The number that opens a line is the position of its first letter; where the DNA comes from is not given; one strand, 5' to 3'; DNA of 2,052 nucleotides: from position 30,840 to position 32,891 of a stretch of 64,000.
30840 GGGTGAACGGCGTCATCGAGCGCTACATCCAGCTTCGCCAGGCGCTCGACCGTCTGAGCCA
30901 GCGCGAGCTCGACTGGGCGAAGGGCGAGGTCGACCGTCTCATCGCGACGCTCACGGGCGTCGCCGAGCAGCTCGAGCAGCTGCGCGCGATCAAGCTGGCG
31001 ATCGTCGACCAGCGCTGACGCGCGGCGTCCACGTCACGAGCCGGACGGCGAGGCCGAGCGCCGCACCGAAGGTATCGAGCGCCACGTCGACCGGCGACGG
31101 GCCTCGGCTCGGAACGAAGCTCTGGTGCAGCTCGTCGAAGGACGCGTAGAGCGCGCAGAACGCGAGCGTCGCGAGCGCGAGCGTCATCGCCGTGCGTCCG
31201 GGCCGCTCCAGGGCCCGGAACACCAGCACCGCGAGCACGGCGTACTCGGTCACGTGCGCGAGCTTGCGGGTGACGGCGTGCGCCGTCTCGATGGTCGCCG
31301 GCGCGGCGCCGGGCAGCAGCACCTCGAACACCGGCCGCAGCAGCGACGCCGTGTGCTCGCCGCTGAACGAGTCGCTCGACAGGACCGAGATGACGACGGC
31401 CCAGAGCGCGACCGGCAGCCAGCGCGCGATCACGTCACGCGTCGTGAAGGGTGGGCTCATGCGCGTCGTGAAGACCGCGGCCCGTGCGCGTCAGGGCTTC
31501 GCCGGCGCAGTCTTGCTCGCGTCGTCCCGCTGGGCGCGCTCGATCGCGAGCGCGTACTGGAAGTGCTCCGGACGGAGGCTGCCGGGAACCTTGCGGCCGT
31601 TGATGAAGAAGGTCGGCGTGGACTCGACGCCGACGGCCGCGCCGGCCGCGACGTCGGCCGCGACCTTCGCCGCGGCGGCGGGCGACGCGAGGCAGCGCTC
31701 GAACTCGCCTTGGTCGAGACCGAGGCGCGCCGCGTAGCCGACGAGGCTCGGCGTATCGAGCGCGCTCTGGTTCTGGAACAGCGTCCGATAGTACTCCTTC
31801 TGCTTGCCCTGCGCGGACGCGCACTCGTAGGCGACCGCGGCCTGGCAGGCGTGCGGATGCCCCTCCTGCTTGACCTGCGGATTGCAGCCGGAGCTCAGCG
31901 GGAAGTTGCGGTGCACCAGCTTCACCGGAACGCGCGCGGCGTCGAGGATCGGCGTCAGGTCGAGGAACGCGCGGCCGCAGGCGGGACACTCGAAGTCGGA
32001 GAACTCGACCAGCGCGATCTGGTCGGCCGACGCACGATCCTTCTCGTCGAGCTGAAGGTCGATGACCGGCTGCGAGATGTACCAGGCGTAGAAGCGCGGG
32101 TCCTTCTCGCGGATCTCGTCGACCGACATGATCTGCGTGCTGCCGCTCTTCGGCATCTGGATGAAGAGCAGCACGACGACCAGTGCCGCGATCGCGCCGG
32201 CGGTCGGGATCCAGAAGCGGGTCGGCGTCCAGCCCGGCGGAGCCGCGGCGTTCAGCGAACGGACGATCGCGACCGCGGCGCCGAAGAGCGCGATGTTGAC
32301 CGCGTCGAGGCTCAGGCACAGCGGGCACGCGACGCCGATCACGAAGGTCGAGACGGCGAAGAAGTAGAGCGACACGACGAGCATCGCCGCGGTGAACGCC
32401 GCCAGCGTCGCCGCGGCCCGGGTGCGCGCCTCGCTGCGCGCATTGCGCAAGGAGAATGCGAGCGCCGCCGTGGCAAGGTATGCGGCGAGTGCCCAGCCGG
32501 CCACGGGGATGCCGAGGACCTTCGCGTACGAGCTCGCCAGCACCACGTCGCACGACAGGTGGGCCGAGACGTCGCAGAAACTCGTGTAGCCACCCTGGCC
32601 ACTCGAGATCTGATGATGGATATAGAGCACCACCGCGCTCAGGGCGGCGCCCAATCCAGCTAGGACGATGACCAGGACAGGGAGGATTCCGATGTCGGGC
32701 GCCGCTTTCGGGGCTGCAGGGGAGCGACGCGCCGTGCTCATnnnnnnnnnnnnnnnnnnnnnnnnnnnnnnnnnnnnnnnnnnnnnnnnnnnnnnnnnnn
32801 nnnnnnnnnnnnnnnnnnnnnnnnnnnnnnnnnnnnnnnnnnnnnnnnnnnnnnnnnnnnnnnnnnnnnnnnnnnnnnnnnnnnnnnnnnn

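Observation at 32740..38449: Three-gene, translationally coupled GT-C glycosyltransferase module with duplicated CBM4/9-like modules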

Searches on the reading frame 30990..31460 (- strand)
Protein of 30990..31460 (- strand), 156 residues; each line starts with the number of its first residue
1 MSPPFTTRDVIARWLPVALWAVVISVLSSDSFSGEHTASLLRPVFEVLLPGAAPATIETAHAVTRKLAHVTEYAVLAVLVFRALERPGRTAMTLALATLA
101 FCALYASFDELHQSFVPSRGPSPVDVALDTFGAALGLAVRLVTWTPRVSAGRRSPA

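Call 22: search_protein_families(library=pfam, proteins=[window:30990-31460:-], max_evalue=0.001)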
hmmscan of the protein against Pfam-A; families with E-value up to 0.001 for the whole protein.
window:30990-31460:- (156 aa): 1 family
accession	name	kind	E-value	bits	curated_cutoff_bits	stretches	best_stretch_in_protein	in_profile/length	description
PF04892.17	VanZ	-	3.7e-14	53.9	30.1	1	18-139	6-121/126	VanZ like family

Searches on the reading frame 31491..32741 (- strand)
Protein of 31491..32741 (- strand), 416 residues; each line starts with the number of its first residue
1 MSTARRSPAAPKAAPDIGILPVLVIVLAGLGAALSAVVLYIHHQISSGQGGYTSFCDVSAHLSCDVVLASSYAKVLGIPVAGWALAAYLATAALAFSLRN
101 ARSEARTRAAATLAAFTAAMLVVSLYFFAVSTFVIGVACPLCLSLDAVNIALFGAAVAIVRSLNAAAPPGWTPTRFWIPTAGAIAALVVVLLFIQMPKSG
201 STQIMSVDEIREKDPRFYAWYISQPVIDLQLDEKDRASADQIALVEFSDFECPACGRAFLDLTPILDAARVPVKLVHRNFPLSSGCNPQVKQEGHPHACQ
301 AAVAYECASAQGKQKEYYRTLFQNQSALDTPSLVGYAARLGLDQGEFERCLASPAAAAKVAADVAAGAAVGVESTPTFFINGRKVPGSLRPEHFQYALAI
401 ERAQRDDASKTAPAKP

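Call 7: search_protein_families(library=pfam, proteins=[window:31491-32741:-], max_evalue=1)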
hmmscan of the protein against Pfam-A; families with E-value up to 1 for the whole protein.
window:31491-32741:- (416 aa): 6 families
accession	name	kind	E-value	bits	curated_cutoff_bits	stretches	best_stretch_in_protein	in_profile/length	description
PF07884.19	VKOR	-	1.9e-25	90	27.5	1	23-155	2-132/134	Vitamin K epoxide reductase family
PF13462.12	Thioredoxin_4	-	8.6e-20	72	23.2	1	244-398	17-163/165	Thioredoxin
PF01323.26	DSBA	-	2.5e-18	67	25.6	1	244-399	2-191/191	DSBA-like thioredoxin domain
PF13743.12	Thioredoxin_5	-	0.0012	19.1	27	1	291-380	67-163/186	Thioredoxin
PF23451.1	Zn_ribbon_PaaD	-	0.051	13.7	27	0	136-156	14-34/53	PaaD zinc beta ribbon domain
PF13098.12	Thioredoxin_2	-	0.13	13.1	27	1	349-396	60-102/104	Thioredoxin-like domain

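Call 8: search_protein_families(library=ncbifam, proteins=[window:31491-32741:-], max_evalue=1)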
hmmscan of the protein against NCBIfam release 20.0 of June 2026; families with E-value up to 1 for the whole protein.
window:31491-32741:- (416 aa): 7 families
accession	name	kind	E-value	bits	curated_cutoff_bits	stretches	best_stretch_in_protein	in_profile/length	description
NF041057.1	Rcas_1661_fam_Se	equivalog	2.5e-18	66.6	190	1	242-398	91-244/247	Rcas_1661 family thioredoxin-like (seleno)lipoprotein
NF011480.0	PRK14889.1-4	equivalog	0.00016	22.1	120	1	29-150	14-120/132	VKOR family protein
NF047695.1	ThlDiSintDsbAHaem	equivalog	0.024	14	290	1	339-383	132-176/206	thiol:disulfide interchange protein DsbA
NF005453.0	PRK07046.1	subfamily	0.049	12.2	425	1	37-123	255-334/453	transaminase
TIGR03647.1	Na_symport_sm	subfamily_domain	0.085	13.1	26.05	1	152-192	21-60/77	sodium/substrate symporter small subunit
NF011479.0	PRK14889.1-2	equivalog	0.14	12.3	264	1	54-148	39-130/145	VKOR family protein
NF011478.0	PRK14889.1-1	equivalog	0.17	11.9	182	1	23-160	8-144/152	VKOR family protein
